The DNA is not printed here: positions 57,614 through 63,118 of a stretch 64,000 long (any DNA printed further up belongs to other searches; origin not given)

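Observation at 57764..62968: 1734-aa T9SS cargo that couples an apparently catalytically complete PGRP/Amidase_2 domain to lectin-like and adhesin-like arrays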

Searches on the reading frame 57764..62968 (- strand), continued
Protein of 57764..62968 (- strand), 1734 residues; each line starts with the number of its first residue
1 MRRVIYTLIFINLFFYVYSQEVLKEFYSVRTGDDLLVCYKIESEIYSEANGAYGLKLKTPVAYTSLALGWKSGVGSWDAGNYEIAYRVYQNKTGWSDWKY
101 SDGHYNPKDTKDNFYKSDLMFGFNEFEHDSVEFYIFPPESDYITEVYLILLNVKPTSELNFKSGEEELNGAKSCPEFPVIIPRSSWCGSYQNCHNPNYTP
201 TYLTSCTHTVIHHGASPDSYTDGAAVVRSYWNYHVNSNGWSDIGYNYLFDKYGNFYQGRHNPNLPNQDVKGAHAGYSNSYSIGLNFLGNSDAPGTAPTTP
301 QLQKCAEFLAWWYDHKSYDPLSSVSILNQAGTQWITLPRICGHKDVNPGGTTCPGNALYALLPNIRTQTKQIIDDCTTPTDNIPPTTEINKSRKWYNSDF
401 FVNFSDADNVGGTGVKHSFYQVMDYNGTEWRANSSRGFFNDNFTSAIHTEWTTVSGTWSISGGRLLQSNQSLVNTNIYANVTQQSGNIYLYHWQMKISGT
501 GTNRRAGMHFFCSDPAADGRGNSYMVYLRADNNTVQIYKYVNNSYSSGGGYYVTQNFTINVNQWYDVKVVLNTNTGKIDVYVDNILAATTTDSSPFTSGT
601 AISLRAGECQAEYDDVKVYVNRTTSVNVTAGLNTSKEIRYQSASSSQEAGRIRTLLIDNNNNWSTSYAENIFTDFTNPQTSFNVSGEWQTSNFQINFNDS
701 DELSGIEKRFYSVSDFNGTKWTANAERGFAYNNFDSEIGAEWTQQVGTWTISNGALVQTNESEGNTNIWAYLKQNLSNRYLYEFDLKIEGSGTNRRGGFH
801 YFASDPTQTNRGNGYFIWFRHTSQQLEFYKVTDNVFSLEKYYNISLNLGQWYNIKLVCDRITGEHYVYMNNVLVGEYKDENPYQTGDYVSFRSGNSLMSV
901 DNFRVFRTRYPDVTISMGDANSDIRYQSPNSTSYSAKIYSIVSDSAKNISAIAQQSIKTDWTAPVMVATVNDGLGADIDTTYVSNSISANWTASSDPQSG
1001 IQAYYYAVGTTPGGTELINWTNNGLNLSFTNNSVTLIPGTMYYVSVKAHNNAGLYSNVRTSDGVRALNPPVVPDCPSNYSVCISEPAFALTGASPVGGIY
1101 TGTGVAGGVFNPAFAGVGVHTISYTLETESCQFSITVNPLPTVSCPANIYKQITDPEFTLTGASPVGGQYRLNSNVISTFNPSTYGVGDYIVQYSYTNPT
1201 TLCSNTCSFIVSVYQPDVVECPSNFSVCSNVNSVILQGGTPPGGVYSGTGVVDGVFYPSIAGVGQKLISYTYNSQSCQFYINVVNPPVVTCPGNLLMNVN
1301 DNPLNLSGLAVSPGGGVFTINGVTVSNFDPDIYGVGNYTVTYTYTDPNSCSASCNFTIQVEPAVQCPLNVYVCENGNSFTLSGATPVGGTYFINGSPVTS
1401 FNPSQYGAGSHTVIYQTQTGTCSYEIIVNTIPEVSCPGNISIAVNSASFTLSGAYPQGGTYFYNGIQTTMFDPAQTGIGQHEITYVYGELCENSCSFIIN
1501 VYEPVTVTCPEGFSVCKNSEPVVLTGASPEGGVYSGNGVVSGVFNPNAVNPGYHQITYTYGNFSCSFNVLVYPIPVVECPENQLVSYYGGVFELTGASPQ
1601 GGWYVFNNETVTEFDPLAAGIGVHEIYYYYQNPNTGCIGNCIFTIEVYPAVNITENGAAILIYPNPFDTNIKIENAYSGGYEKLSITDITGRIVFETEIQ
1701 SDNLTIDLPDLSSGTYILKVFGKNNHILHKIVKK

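Call 24: find_related_loci(query=window:57764-62968:-, collection=genome_contigs, flank=10000)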
Query window:57764-62968:- (1734 aa) in genome_contigs; peptide patterns used: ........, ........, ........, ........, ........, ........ (x = any residue, [..] = any of these).
46 stretches matched a pattern; 3 encode a relative of the query (tblastn E <= 1e-3); 2 distinct loci.
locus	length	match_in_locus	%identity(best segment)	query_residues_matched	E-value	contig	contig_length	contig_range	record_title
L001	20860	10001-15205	92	1-1734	0e+0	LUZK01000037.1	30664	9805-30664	MAG: Bacteroidales bacterium Bact_19 Bact_19_contig_2719, whole genome shotgun sequence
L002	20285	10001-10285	34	620-710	9e-5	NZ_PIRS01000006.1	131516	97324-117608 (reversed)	Campylobacter concisus strain H20O-S1 NODE_6_length_131516_cov_82.6533, whole genome shotgun sequence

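Call 27: find_encoding_contigs(protein=P0004, flank=8000, max_places=2)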
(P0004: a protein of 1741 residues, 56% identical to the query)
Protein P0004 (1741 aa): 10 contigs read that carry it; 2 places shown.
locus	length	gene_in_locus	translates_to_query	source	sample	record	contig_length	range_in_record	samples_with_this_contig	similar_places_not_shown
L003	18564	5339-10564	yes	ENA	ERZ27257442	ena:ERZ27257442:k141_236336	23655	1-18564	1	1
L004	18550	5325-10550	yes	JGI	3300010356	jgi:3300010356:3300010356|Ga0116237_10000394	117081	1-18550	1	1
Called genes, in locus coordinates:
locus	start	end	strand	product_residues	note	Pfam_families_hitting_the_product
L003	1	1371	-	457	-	?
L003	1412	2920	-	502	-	-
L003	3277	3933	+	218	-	PF09603:Fib_succ_major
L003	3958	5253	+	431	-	PF13570:Beta-prop_ACSF4 (faint), PF23381:Beta-prop_IFT122_1st (faint)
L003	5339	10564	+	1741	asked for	PF18962:Por_Secre_tail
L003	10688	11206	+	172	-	-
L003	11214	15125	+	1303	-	PF18962:Por_Secre_tail (faint), PF13573:SprB (weak), PF13585:CHU_C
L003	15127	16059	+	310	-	PF11751:PorP_SprF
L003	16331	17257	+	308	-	PF11751:PorP_SprF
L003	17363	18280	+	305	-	PF11751:PorP_SprF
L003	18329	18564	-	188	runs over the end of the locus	PF03193:RsgA_GTPase (faint), PF00350:Dynamin_N (faint), PF01926:MMR_HSR1, PF02421:FeoB_N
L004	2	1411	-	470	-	?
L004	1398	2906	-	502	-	-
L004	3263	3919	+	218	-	PF09603:Fib_succ_major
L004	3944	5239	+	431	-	PF13570:Beta-prop_ACSF4 (faint), PF23381:Beta-prop_IFT122_1st (faint)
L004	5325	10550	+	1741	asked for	PF18962:Por_Secre_tail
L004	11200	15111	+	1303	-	PF18962:Por_Secre_tail (faint), PF13573:SprB (weak), PF13585:CHU_C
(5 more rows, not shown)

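Call 28: find_encoding_contigs(protein=P0048, flank=8000, max_places=2)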
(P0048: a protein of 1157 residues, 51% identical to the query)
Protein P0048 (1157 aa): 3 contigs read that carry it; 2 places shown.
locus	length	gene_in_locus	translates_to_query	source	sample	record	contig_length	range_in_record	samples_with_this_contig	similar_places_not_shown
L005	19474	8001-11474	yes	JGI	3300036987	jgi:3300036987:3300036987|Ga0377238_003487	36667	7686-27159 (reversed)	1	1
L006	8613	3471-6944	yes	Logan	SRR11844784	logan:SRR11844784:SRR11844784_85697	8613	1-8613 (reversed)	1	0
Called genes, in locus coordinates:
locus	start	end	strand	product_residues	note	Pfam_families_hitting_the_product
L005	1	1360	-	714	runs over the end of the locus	PF00999:Na_H_Exchanger, PF00582:Usp (faint)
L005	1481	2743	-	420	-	PF04389:Peptidase_M28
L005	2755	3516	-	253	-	-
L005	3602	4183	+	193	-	PF00265:TK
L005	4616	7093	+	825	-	PF08245:Mur_ligase_M, PF02875:Mur_ligase_C (weak), PF01168:Ala_racemase_N, PF00842:Ala_racemase_C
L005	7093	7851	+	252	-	PF00535:Glycos_transf_2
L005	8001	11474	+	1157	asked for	PF01510:Amidase_2, PF18962:Por_Secre_tail (weak)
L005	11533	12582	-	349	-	-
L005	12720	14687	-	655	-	PF07715:Plug, PF00593:TonB_dep_Rec_b-barrel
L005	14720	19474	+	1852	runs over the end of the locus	PF11974:bMG3, PF01835:MG2, PF17972:bMG5, PF17962:bMG6, PF07703:A2M_BRD, PF00207:A2M, PF07678:TED_complement, PF17973:bMG10, +1 more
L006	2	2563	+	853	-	?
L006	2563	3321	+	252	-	PF00535:Glycos_transf_2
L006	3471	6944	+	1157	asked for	PF01510:Amidase_2, PF18962:Por_Secre_tail (weak)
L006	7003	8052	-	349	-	-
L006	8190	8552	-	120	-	-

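Call 29: find_encoding_contigs(protein=P0058, flank=8000, max_places=2)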
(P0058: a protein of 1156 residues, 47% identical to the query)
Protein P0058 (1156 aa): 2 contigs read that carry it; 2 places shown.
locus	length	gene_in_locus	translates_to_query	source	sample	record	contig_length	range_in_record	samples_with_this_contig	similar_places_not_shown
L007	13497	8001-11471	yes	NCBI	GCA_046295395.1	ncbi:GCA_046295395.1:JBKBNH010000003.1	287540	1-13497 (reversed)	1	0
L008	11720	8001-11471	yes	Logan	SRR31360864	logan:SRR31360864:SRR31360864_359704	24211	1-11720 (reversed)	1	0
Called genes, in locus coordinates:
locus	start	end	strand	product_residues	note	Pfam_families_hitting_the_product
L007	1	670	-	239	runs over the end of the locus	PF01113:DapB_N, PF05173:DapB_C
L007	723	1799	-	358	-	PF00491:Arginase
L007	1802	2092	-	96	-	PF12823:DUF3817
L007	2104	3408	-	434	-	PF06965:Na_H_antiport_1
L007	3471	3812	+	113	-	PF01588:tRNA_bind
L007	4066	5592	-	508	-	PF01471:PG_binding_1 (weak), PF03734:YkuD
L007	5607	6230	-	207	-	-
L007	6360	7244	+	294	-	PF19420:DDAH_eukar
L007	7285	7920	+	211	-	PF01625:PMSR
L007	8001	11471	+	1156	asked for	PF01510:Amidase_2, PF18962:Por_Secre_tail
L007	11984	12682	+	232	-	PF17293:Arm-DNA-bind_5, PF13102:Phage_int_SAM_5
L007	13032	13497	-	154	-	PF01609:DDE_Tnp_1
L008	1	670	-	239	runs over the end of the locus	PF01113:DapB_N, PF05173:DapB_C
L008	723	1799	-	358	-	PF00491:Arginase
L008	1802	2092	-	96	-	PF12823:DUF3817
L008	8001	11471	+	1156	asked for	PF01510:Amidase_2, PF18962:Por_Secre_tail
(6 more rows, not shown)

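Call 35: search_protein_families(library=pfam, proteins=[P0035, P0063, P0108, P0054, P0064, P0050], max_evalue=0.001)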
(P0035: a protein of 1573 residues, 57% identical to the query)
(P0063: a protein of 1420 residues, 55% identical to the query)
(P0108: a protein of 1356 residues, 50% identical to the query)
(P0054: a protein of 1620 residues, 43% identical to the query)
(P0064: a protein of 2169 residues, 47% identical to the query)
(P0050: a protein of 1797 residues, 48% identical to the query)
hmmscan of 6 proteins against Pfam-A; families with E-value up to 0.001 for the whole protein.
P0035 (1573 aa): 3 families
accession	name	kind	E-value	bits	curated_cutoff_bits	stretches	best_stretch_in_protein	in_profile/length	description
PF00704.34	Glyco_hydro_18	-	3.7e-31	109.4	29.6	1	118-373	57-317/317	Glycosyl hydrolases family 18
PF00431.26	CUB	-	2.1e-12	47.7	21.4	1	407-492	19-108/110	CUB domain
PF18962.6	Por_Secre_tail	-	1.6e-07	31.9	27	1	1501-1572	1-75/75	Secretion system C-terminal sorting domain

P0063 (1420 aa): 3 families
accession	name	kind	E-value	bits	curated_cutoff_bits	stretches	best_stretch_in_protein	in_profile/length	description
PF00704.34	Glyco_hydro_18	-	2e-30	107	29.6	1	137-371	81-317/317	Glycosyl hydrolases family 18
PF00431.26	CUB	-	3.2e-10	40.7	21.4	1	405-490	19-108/110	CUB domain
PF18962.6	Por_Secre_tail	-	1.7e-09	38.2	27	1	1350-1419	1-75/75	Secretion system C-terminal sorting domain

P0108 (1356 aa): 2 families
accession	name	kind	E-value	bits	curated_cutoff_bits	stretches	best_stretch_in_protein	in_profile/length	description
PF00704.34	Glyco_hydro_18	-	2.2e-34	120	29.6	1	99-370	36-317/317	Glycosyl hydrolases family 18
PF00431.26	CUB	-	1.8e-10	41.5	21.4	1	404-489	19-108/110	CUB domain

P0054 (1620 aa): 2 families
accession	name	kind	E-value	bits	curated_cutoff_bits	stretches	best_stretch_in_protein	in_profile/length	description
PF13205.12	Big_5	-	5e-23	82.3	23.6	2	1449-1539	2-105/105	Bacterial Ig-like domain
PF01510.30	Amidase_2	-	6.2e-18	65.8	26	1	217-375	5-131/131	N-acetylmuramoyl-L-alanine amidase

P0064 (2169 aa): 5 families
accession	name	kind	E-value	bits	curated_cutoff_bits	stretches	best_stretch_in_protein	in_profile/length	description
PF18998.6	Flg_new_2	-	3.9e-106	347.6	23.6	7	1861-1927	4-70/73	Divergent InlB B-repeat domain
PF09479.16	Flg_new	-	1.5e-13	51.1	27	0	1792-1847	12-65/65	Listeria-Bacteroides repeat domain (List_Bact_rpt)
PF18962.6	Por_Secre_tail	-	3.3e-10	40.6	27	1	2098-2167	1-75/75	Secretion system C-terminal sorting domain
PF00404.24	Dockerin_1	-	6.5e-10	39.5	22.9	1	1359-1413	1-56/57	Dockerin type I domain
PF14627.12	DUF4453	-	0.00074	20.1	26.1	0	1869-1906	53-90/109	Domain of unknown function (DUF4453)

P0050 (1797 aa): 4 families
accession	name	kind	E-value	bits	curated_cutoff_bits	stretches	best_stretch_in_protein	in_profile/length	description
PF02368.24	Big_2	-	1.3e-29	102.4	22.8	2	1195-1265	1-71/79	Bacterial Ig-like domain (group 2)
PF01510.30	Amidase_2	-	3e-13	50.7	26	1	227-373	6-131/131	N-acetylmuramoyl-L-alanine amidase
PF18962.6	Por_Secre_tail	-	1.6e-10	41.5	27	1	1725-1794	1-73/75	Secretion system C-terminal sorting domain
PF22359.2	Big-like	-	2.8e-09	37.5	27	2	1480-1529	2-48/48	Bacterial Ig-like domain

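Call 38: search_protein_families(library=ncbifam, proteins=[P0035, P0048, P0058], max_evalue=0.01)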
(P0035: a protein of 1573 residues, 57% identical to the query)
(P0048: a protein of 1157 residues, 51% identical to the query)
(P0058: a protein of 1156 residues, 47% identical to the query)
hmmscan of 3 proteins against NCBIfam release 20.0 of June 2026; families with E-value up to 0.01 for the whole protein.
P0035 (1573 aa): 1 family
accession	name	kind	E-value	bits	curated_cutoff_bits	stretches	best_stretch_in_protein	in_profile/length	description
TIGR04183.1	Por_Secre_tail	domain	8.7e-10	38.4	23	1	1501-1573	1-72/72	T9SS type A sorting domain-containing protein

P0048 (1157 aa): 1 family
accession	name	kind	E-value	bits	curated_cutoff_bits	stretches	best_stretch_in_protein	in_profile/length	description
TIGR04183.1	Por_Secre_tail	domain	3.4e-05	23.7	23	1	1084-1149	1-65/72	T9SS type A sorting domain-containing protein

P0058 (1156 aa): 1 family
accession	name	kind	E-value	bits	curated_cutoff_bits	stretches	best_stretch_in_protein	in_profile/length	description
TIGR04183.1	Por_Secre_tail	domain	1.7e-10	40.7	23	1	1078-1156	1-71/72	T9SS type A sorting domain-containing protein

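Call 41: find_encoding_contigs(protein=P0086, flank=7000, max_places=1)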
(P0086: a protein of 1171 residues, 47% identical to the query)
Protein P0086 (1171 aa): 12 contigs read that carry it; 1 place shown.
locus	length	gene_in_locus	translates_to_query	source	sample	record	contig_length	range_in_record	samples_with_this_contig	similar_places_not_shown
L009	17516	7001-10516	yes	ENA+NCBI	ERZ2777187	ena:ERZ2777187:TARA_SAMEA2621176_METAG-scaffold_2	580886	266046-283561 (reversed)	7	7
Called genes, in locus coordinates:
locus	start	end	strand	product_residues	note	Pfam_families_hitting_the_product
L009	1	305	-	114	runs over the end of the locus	PF13442:Cytochrome_CBB3, PF00034:Cytochrom_C (weak)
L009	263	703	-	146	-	-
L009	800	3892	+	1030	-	PF01979:Amidohydro_1, PF07969:Amidohydro_3, PF01979:Amidohydro_1, PF07969:Amidohydro_3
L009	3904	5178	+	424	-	PF07969:Amidohydro_3 (faint), PF01979:Amidohydro_1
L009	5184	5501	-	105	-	-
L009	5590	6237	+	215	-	PF00081:Sod_Fe_N, PF02777:Sod_Fe_C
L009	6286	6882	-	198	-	PF01914:MarC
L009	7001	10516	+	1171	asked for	PF01510:Amidase_2, PF00041:fn3 (weak), PF18962:Por_Secre_tail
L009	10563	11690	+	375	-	-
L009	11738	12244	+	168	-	-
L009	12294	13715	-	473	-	PF00224:PK, PF02887:PK_C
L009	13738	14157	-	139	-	-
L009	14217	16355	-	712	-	PF16586:DUF5060 (faint)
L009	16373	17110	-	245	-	PF04199:Cyclase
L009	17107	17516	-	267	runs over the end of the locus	PF01435:Peptidase_M48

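Call 42: find_encoding_contigs(protein=P0118, flank=7000, max_places=1)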
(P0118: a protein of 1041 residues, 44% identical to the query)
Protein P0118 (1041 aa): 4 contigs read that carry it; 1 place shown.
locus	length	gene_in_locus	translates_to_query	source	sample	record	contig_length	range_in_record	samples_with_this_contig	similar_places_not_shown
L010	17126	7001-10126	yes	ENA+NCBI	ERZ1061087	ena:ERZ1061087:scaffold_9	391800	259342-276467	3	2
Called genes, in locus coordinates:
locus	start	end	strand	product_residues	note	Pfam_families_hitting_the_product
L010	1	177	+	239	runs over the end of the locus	PF03848:TehB (weak), PF13489:Methyltransf_23, PF08241:Methyltransf_11, PF13649:Methyltransf_25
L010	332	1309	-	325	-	PF01551:Peptidase_M23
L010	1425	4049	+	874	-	PF01411:tRNA-synt_2c, PF07973:tRNA_SAD, PF02272:DHHA1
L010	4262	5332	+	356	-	PF08271:Zn_Ribbon_TF (faint), PF08274:Zn_Ribbon_YjdM (weak)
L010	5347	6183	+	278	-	PF04536:TPM_phosphatase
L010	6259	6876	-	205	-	PF02525:Flavodoxin_2 (weak), PF03358:FMN_red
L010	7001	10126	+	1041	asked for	PF01510:Amidase_2, PF18962:Por_Secre_tail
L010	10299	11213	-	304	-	PF12146:Hydrolase_4, PF00561:Abhydrolase_1, PF12697:Abhydrolase_6 (weak)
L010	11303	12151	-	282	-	PF01040:UbiA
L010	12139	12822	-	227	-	PF01209:Ubie_methyltran, PF13489:Methyltransf_23 (weak), PF05148:Methyltransf_8 (weak), PF12847:Methyltransf_18, PF13847:Methyltransf_31, PF08241:Methyltransf_11, PF08242:Methyltransf_12, PF13649:Methyltransf_25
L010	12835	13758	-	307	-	PF01882:DUF58, PF13519:VWA_2 (weak)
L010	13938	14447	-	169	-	-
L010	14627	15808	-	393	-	PF03065:Glyco_hydro_57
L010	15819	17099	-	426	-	PF08323:Glyco_transf_5, PF13439:Glyco_transf_4, PF13579:Glyco_trans_4_4, PF20706:GT4-conflict, PF00534:Glycos_transf_1, PF13692:Glyco_trans_1_4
